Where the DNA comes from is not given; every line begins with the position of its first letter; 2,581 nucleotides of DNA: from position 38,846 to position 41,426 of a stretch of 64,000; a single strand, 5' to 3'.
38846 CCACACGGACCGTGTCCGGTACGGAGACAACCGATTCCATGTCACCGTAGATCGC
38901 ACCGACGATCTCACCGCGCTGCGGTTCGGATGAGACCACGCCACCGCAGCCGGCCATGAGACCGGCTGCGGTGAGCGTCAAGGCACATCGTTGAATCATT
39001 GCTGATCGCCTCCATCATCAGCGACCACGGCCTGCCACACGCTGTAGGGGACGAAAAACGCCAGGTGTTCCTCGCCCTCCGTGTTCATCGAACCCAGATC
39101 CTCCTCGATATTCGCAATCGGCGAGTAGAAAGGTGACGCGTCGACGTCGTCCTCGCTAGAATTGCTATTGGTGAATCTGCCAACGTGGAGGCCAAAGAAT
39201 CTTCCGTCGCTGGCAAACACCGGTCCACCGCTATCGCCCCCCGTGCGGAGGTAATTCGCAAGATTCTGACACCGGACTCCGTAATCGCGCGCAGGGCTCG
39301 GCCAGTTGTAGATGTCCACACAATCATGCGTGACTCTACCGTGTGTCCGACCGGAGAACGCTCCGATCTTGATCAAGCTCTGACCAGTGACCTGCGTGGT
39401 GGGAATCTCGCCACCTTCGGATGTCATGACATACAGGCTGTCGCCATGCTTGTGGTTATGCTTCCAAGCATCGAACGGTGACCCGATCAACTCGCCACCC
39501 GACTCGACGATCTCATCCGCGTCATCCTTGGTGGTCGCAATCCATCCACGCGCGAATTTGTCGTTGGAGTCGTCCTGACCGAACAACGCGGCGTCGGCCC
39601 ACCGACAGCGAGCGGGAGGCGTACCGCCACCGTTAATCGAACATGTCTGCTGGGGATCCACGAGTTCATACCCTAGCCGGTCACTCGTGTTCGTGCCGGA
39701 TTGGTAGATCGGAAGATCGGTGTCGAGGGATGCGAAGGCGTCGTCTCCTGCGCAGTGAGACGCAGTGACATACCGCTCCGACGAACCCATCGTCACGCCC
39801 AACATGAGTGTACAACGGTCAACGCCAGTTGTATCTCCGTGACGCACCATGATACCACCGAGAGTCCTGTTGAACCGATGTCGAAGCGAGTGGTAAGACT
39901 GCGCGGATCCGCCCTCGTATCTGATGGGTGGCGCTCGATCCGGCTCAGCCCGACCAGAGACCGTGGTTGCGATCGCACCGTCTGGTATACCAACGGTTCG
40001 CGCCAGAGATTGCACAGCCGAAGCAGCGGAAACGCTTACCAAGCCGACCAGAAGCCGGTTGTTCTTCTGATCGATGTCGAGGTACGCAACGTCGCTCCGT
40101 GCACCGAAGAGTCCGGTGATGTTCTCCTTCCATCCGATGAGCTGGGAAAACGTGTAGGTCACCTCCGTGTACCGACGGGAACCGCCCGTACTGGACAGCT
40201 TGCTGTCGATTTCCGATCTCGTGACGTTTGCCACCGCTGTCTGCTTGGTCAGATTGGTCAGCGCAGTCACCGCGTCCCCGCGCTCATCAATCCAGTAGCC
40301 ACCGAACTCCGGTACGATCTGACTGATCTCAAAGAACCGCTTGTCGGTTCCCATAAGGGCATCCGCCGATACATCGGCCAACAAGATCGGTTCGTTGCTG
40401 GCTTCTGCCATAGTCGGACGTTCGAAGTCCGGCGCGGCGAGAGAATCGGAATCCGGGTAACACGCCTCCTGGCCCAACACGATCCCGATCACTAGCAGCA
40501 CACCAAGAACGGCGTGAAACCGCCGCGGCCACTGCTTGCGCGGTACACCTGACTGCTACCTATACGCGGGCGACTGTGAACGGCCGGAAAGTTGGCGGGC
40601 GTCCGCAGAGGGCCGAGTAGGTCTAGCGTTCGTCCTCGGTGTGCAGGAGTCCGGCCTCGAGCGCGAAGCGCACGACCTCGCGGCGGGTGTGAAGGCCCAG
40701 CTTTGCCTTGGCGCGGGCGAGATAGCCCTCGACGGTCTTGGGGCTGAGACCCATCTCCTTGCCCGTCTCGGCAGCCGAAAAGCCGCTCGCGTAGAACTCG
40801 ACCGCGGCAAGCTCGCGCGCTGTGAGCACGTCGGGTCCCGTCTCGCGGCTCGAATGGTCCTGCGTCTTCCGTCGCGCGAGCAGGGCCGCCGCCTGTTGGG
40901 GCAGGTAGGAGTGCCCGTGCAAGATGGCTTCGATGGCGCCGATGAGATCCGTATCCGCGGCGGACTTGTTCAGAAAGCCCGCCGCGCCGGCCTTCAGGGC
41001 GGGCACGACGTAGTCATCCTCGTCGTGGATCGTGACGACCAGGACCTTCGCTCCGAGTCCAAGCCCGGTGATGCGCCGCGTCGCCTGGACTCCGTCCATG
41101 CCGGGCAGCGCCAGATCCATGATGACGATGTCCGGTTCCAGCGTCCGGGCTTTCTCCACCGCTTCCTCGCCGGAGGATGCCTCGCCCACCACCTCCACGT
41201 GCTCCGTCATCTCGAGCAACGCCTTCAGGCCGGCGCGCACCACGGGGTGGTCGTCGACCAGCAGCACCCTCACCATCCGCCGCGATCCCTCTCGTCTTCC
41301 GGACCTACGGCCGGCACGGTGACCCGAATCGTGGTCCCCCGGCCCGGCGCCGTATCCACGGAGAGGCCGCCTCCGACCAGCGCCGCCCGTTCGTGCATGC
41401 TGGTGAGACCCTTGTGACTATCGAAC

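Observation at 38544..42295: Low-G+C four-gene module: PAS kinase, LuxR regulator, alpha-lytic-type pre-pro-protease and an ATGA-coupled small lipoprotein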

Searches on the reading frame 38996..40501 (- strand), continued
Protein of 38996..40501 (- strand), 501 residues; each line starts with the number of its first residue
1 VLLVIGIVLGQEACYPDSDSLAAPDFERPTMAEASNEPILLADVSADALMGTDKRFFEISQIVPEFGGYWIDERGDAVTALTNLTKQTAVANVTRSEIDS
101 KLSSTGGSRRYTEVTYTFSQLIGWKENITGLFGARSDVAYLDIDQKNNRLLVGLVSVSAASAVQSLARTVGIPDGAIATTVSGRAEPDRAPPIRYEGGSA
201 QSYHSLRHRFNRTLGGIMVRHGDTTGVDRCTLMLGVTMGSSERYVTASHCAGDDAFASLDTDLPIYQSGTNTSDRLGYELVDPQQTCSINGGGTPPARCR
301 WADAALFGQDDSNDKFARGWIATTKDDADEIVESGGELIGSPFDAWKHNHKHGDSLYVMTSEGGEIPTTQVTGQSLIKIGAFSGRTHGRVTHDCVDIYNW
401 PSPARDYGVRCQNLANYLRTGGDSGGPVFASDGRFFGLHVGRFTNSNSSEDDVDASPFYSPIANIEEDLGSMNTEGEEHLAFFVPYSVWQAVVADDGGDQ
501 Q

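Call 38: find_related_loci(query=A5, collection=genome_contigs, flank=6000)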
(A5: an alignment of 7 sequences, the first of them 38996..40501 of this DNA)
Query A5 (501 aa) in genome_contigs; peptide patterns used: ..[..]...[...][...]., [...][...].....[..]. (x = any residue, [..] = any of these).
236 stretches matched a pattern; 5 encode a relative of the query (tblastn E <= 1e-3); 5 distinct loci.
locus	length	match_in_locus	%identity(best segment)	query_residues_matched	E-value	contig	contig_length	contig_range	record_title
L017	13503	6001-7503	100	1-501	0e+0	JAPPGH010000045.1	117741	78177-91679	MAG: Candidatus Palauibacter rhopaloidicola isolate RHO1_bin_50 NODE_330_length_117741_cov_434.216083, whole genome shot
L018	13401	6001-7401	53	21-497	2e-155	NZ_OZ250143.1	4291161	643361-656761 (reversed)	MAG: Candidatus Palauibacter sp. isolate 48ff9d69-b9c1-46bb-834c-a9f20826d9c9 chromosome 1, complete sequence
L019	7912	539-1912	50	28-498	4e-145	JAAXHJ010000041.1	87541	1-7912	MAG: Candidatus Palauibacter poriticola isolate Plut_88886 unfiltered_Plut_88886_genomic_contig_682306, whole genome sho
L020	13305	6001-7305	48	36-496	2e-121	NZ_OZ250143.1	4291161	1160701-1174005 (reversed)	MAG: Candidatus Palauibacter sp. isolate 48ff9d69-b9c1-46bb-834c-a9f20826d9c9 chromosome 1, complete sequence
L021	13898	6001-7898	55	1-501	5e-98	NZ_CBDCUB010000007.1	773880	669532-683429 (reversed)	MAG: Candidatus Palauibacter sp. isolate cc05a73e-5b7f-4338-bfa9-6e459683daed contig_7, whole genome shotgun sequence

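Call 43: predict_structure(alignment_id=A1)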
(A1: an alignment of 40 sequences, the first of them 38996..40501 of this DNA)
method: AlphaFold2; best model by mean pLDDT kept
length: 501 residues; sequences in the alignment: 40
mean_pLDDT: 82.6   pTM: 0.83
mean pLDDT of the five models: 82.6, 82.1, 80.3, 79.7, 79.7
residues with pLDDT >= 90: 287; 70-90: 91; 50-70: 74; < 50: 49
segments of 3 or more residues with pLDDT < 50: 8-29, 199-201, 333-336, 498-501
pLDDT, mean of each block of 10 residues (from residue 1): 46 43 46 53 86 95 98 97 98 95 93 98 95 95 97 96 96 97 93 61 72 91 80 95 96 80 87 90 92 80 95 88 70 48 62 73 74 93 90 96 91 94 95 93 74 76 96 82 53 50 34
secondary structure, 60 per line:
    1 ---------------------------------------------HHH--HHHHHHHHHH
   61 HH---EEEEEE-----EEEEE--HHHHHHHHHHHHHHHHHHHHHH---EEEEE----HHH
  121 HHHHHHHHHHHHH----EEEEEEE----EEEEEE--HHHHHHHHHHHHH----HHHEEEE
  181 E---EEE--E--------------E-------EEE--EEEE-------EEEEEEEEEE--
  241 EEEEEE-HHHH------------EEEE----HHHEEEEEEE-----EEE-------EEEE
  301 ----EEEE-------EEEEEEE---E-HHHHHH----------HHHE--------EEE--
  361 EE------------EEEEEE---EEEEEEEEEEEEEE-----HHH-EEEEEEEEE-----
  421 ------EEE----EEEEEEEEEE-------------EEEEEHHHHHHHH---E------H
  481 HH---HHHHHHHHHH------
elements in order: H51-62 E66-71 E77-81 H84-105 E109-113 H118-133 E138-144 E149-154 H157-169 E177-181 E185-187 E213-215 E218-221 E229-238 E241-246 H248-251 E264-267 E275-281 E287-289 E297-300 E305-308 E316-322 H328-333 E356-358 E375-380 E384-397 E407-415 E427-429 E434-443 E457-461 H462-469 H486-495
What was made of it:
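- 38996..40501 (-): S1E-like (alpha-lytic-type) pre-pro-serine protease, 501 aa as an ORF. The ancestral product is 522 aa, and here the 5' end is deleted. AF2 pLDDT 82.6 (call 43).
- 39902..40369 (-): Pro-region (about aa 45-200) with two alpha/beta lobes. AF2 secondary structure H-E-E-H-E twice, pLDDT above 90 (call 43).
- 39077..39871 (-): Mature chymotrypsin-fold protease domain (about aa 211-475): His249 (39755..39757), Asp303 (39593..39595), Ser424 (39230..39232), Cys230-Cys250 pair. It has a subfamily-specific insertion at about aa 325-356 and is followed by a C-terminal tail at aa 476-501. The insertion and tail have low pLDDT (call 43).
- On MEROPS S1E / chymotrypsin-fold serine protease: AF2 model pLDDT 82.6 (call 43).
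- Checked: They appear only as two alpha/beta lobes in the predicted secondary structure (call 43).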

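Call 52: fold_search(model_id=the predicted structure, library=pdb)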
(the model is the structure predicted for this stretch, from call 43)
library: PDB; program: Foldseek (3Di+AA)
matches with E <= 10: 794; with E <= 0.001: 232
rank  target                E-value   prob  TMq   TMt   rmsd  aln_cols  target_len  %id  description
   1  5mrr_A                3.1e-12  1.00  0.33  0.79   6.0       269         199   17  Crystal structure of L1 protease of Lysobacter sp. XL1 (released 2018-01-17)
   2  3urd                  3.3e-12  1.00  0.34  0.81   5.2       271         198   16  T181A mutant of alpha-Lytic Protease (released 2012-05-23)
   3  3ure_A                5.2e-12  1.00  0.34  0.82   5.2       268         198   16  Repack mutant (T181I, W199L, Q210I) of alpha-Lytic Protease (released 2012-05-23)
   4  3urc                  7.3e-12  1.00  0.33  0.79   5.3       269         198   16  T181G mutant of alpha-Lytic Protease (released 2012-05-23)
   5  2lpr_A                7.8e-12  1.00  0.34  0.80   5.3       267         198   16  STRUCTURAL BASIS FOR BROAD SPECIFICITY IN ALPHA-LYTIC PROTEASE MUTANTS (released 1993-01-15)
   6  5mrt_A                8.7e-12  1.00  0.32  0.78   6.4       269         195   16  Crystal structure of L5 protease Lysobacter sp. XL1 (released 2018-01-17)
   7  1qq4                  1.4e-11  1.00  0.34  0.80   5.3       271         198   16  CRYSTAL STRUCTURE OF AN ALPHA-LYTIC PROTEASE MUTANT WITH ACCELERATED FOLDING KINETICS, R102H/G134S (released 1999-06-15)
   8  2alp                  1.9e-11  1.00  0.34  0.80   3.8       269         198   16  REFINED STRUCTURE OF ALPHA-LYTIC PROTEASE AT 1.7 ANGSTROMS RESOLUTION. ANALYSIS OF HYDROGEN BONDING AND SOLVENT STRUCTUR (released 1985-07-17)
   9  3m7u_A                2.1e-11  1.00  0.34  0.80   5.3       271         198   16  Crystal Structure of Alpha-Lytic Protease SB1+2 R64A/E182Q Mutant (released 2011-02-09)
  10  2sfa                  3.4e-11  1.00  0.32  0.77   4.4       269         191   17  SERINE PROTEINASE FROM STREPTOMYCES FRADIAE ATCC 14544 (released 1996-06-20)
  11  3m7t                  4.0e-11  1.00  0.34  0.80   5.3       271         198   15  Crystal Structure of Alpha-Lytic Protease SB2+3 E8A/R105S Mutant (released 2011-02-09)
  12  1p09                  4.2e-11  1.00  0.34  0.82   4.0       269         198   16  STRUCTURAL PLASTICITY AS A DETERMINANT OF ENZYME SPECIFICITY. CREATING BROADLY SPECIFIC PROTEASES (released 1990-04-15)
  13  3sgb_E                4.5e-11  1.00  0.30  0.77   7.8       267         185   18  STRUCTURE OF THE COMPLEX OF STREPTOMYCES GRISEUS PROTEASE B AND THE THIRD DOMAIN OF THE TURKEY OVOMUCOID INHIBITOR AT  (released 1983-07-12)
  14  1boq                  4.7e-11  1.00  0.34  0.81   5.3       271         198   15  PRO REGION C-TERMINUS: PROTEASE ACTIVE SITE INTERACTIONS ARE CRITICAL IN CATALYZING THE FOLDING OF ALPHA-LYTIC PROTEASE (released 1998-08-12)
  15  1gba                  4.7e-11  1.00  0.34  0.81   3.8       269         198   16  ALPHA-LYTIC PROTEASE WITH MET 190 REPLACED BY ALA AND GLY 216 REPLACED BY ALA (released 1996-01-29)
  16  5mrt_B                5.9e-11  1.00  0.34  0.82   4.5       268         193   16  Crystal structure of L5 protease Lysobacter sp. XL1 (released 2018-01-17)
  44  2pfe_A                3.7e-09  1.00  0.31  0.77   6.0       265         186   16  Crystal Structure of Thermobifida fusca Protease A (TFPA) (released 2007-07-03)
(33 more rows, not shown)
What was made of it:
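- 38996..40501 (-): Foldseek finds Lysobacter L1/L5 and alpha-lytic protease at TM(target) 0.79-0.82, E 3e-12 (call 52).
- On MEROPS S1E / chymotrypsin-fold serine protease: Foldseek top hits are L1/L5 and alpha-lytic protease, TM(target) 0.79-0.82, E 3e-12 (call 52).
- Closest known: Rice NARROW LEAF 1. Same: Foldseek aligns about 400 columns at E 1e-10 (call 52).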

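Call 54: find_related_loci(query=A6, collection=metagenome_contigs, flank=3500)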
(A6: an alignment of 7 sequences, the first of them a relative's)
Query A6 (406 aa) in metagenome_contigs; peptide patterns used: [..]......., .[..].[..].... (x = any residue, [..] = any of these).
485 stretches matched a pattern; 63 encode a relative of the query (tblastn E <= 1e-3); 63 distinct loci.
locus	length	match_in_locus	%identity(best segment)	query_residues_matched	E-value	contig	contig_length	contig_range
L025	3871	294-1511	100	1-406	0e+0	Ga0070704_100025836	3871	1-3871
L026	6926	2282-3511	89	1-406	0e+0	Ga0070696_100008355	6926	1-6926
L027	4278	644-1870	84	1-406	0e+0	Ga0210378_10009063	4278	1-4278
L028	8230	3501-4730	87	1-406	0e+0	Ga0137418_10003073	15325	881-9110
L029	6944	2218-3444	84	1-406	0e+0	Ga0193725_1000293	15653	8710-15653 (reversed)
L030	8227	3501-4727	85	1-406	0e+0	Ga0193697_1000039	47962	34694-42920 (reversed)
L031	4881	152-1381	86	1-406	0e+0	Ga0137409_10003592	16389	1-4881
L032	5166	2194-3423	84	1-406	0e+0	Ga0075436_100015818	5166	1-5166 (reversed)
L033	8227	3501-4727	81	1-406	0e+0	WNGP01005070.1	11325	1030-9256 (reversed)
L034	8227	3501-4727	84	1-406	0e+0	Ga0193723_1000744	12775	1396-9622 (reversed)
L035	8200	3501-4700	82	1-406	0e+0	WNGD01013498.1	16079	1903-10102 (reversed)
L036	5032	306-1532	84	1-406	0e+0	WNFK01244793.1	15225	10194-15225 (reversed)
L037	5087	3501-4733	82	1-406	0e+0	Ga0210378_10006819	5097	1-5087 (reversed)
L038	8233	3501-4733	84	1-406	0e+0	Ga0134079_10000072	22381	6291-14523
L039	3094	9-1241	81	1-406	0e+0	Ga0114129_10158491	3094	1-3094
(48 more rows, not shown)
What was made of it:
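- Tried and rejected: The protease subfamily alignments were used instead (calls 38, 54).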

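Call 62: search_protein_families(library=pfam, proteins=[L018:4103-5593:+, L018:3977-5449:-, L012:3219-3566:+, L009:1397-2164:+], max_evalue=0.001)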
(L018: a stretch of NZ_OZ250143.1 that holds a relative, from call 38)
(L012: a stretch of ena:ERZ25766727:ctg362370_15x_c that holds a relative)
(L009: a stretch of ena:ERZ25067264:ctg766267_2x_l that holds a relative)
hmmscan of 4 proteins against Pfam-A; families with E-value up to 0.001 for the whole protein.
L018:4103-5593:+ (496 aa): 0 families

L018:3977-5449:- (490 aa): 3 families
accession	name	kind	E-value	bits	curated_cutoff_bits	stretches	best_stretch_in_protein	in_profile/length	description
PF05598.16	DUF772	-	1.3e-21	76.8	23.1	1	76-150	1-74/74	Transposase domain (DUF772)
PF01609.27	DDE_Tnp_1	-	3.8e-08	33.8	23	1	227-400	14-197/200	Transposase DDE domain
PF13751.12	DDE_Tnp_1_6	-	9.2e-06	26.4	25.1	1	330-403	48-121/125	Transposase DDE domain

L012:3219-3566:+ (115 aa): 0 families

L009:1397-2164:+ (255 aa): 0 families

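Call 63: search_protein_families(library=pfam, alignment_id=A1, max_evalue=0.01)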
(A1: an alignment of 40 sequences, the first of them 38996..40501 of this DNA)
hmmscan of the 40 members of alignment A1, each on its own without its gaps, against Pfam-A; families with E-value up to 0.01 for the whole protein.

A. member 1, window:38996-40501:- (501 aa): 1 family
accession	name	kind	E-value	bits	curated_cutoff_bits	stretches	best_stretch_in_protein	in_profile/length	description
PF13365.12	Trypsin_2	-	0.0086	17.3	27.6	0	420-438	126-144/144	Trypsin-like peptidase domain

B. families by the number of members that match (of 40 scanned): 6 families
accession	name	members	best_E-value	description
PF25819.1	Nal1_C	13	1.9e-05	Nal1 C-terminal domain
PF13365.12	Trypsin_2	5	0.00051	Trypsin-like peptidase domain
PF00089.32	Trypsin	2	0.0004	Trypsin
PF05579.19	Peptidase_S32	1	0.0012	Equine arteritis virus serine endopeptidase S32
PF13573.12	SprB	1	0.0012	SprB repeat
PF08087.16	Toxin_18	1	0.0092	Conotoxin O-superfamily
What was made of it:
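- On MEROPS S1E / chymotrypsin-fold serine protease: No Pfam pro-domain family is hit by any of the 40 members (call 63).
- Closest known: Rice NARROW LEAF 1. Same: 13 of 40 family members give weak Nal1_C hits (best 1.9e-5, call 63).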

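Call 84: list_cluster_members(proteins=[P0001, P0104, P0106])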
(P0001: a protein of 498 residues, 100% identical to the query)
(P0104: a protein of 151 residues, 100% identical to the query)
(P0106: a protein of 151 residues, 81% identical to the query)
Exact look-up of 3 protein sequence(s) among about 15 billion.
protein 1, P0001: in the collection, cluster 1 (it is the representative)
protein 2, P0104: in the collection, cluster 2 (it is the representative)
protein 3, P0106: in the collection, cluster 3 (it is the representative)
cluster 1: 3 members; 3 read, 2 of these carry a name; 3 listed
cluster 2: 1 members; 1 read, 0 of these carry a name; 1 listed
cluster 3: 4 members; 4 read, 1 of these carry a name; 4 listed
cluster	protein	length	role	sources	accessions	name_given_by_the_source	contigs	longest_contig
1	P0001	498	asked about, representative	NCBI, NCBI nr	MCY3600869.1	MAG: hypothetical protein OXN85_12960 [Gemmatimonadetes bacterium] | hypothetical protein [Candidatus Palauibacter australiensis]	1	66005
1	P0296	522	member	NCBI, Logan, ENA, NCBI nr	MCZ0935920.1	MAG: hypothetical protein OXJ54_12140 [Gemmatimonadetes bacterium] | hypothetical protein [Candidatus Palauibacter rhopaloidicola]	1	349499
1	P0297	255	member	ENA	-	-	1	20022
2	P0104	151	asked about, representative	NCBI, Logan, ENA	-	-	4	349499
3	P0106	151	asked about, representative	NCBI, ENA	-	-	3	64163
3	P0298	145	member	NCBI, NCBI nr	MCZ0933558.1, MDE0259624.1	MAG: hypothetical protein OXJ54_00085 [Gemmatimonadetes bacterium] | hypothetical protein [Candidatus Palauibacter rhopaloidicola]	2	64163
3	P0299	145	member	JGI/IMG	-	-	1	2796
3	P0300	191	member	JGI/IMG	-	-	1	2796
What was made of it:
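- On Toxin-immunity (effector-immunity) gene pair: One 'orphan' is in the same MAG as an intact pair (call 84).
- The 'orphan' copy P0106/P0298 lies in the same MAG as an intact pair (call 84), so it is not evidence of immunity-only genomes.
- Tried and rejected: Orphan lipoprotein as evidence of an 'immune-only' co-resident population: weakened, because the orphan (OXJ54_00085) is in the same MAG as the intact pair (call 84).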

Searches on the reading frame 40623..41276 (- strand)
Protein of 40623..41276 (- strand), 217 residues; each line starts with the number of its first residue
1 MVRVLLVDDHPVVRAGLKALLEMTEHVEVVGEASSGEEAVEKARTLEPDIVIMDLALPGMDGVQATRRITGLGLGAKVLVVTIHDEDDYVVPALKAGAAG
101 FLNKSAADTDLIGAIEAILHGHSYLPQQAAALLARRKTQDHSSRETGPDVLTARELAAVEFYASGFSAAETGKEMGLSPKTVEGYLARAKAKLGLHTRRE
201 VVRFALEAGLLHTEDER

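Call 3: search_protein_families(library=pfam, proteins=[window:40623-41276:-], max_evalue=0.01)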
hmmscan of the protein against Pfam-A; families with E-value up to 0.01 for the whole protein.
window:40623-41276:- (217 aa): 8 families
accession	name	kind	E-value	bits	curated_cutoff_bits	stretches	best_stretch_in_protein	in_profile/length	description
PF00072.30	Response_reg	-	6.9e-30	103.9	30.2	1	4-115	1-110/111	Response regulator receiver domain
PF00196.25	GerE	-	6.3e-11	42.2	23.5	1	149-205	1-57/57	Bacterial regulatory proteins, luxR family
PF08281.18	Sigma70_r4_2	-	7.3e-08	32.4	25.7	1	151-193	11-54/54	Sigma-70, region 4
PF13518.12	HTH_28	-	5.1e-05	23.7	25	1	156-191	3-38/52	Helix-turn-helix domain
PF13556.12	HTH_30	-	0.00066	19.9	27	1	161-210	8-57/59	PucR C-terminal helix-turn-helix domain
PF06056.18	Terminase_5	-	0.0033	17.8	20.3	1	157-189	5-37/58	Putative ATPase subunit of terminase (gpP-like)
PF13384.12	HTH_23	-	0.0061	16.8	24.6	0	154-189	6-41/50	Homeodomain-like domain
PF07638.17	Sigma70_ECF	-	0.0093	16.3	21.1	0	153-196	141-182/185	ECF sigma factor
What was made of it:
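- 40623..41276 (-): NarL/LuxR-type response regulator (receiver + GerE HTH); overlaps the kinase stop by 7 nt. Pfam Response_reg 7e-30 and GerE 6e-11 (call 3).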

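Call 4: search_protein_families(library=ncbifam, proteins=[window:40623-41276:-], max_evalue=0.01)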
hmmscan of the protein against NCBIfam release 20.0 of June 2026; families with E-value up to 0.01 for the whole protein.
window:40623-41276:- (217 aa): 105 families (the best 25 are shown)
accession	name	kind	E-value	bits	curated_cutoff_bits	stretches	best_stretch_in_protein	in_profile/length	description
NF007018.1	PRK09483.1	equivalog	1.7e-46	158.6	280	1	1-214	1-212/217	UvrY/SirA/GacA family response regulator transcription factor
NF052445.1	RespRegMctR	equivalog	4e-44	150.5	300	1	2-210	2-204/205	two-component system response regulator MctR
NF007935.0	PRK10651.1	equivalog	2.6e-41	141.2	250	1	2-202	7-207/216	two-component system response regulator NarL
NF047785.1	respo_reg_MadR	equivalog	1e-36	126.3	300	1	2-211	1-209/209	MadR family response regulator transcription factor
NF007403.0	PRK09935.1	equivalog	1.5e-32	113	271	1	4-207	6-206/210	fimbria biosynthesis transcriptional regulator FimZ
NF011896.0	PRK15369.1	equivalog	9.2e-32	110.4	242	1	2-209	4-208/211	two component system response regulator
NF007708.0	PRK10403.1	equivalog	2.3e-31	108.9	343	1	3-198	8-201/215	nitrate/nitrite response regulator protein NarP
NF007419.0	PRK09958.1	equivalog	2e-28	99.4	251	1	5-205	4-198/204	acid-sensing system DNA-binding response regulator EvgA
NF007685.0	PRK10360.1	equivalog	3.3e-27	95.6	258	1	1-203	1-190/196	response regulator transcription factor UhpA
NF006900.1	PRK09390.1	equivalog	1.3e-22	80.3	255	1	3-209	6-201/203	response regulator FixJ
NF001965.0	PRK00742.1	subfamily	2.4e-22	79.6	293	1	2-109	4-112/357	chemotaxis-specific protein-glutamate methyltransferase CheB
NF041367.1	CheY_Halo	equivalog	1.1e-21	77.4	200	1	4-118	1-113/114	chemotaxis protein CheY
NF009206.0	PRK12555.1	subfamily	4.2e-21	75.3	342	1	2-119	1-121/340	chemotaxis-specific protein-glutamate methyltransferase CheB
NF008098.0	PRK10840.1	equivalog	3.1e-19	69.3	235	1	3-196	5-196/216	response regulator transcription factor RcsB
NF041733.1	resp_reg_CseB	equivalog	2.2e-15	56.6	350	1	3-132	2-128/228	two-component system response regulator CseB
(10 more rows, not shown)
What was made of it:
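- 40623..41276 (-): It scores below every NCBIfam equivalog cut-off (call 4).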
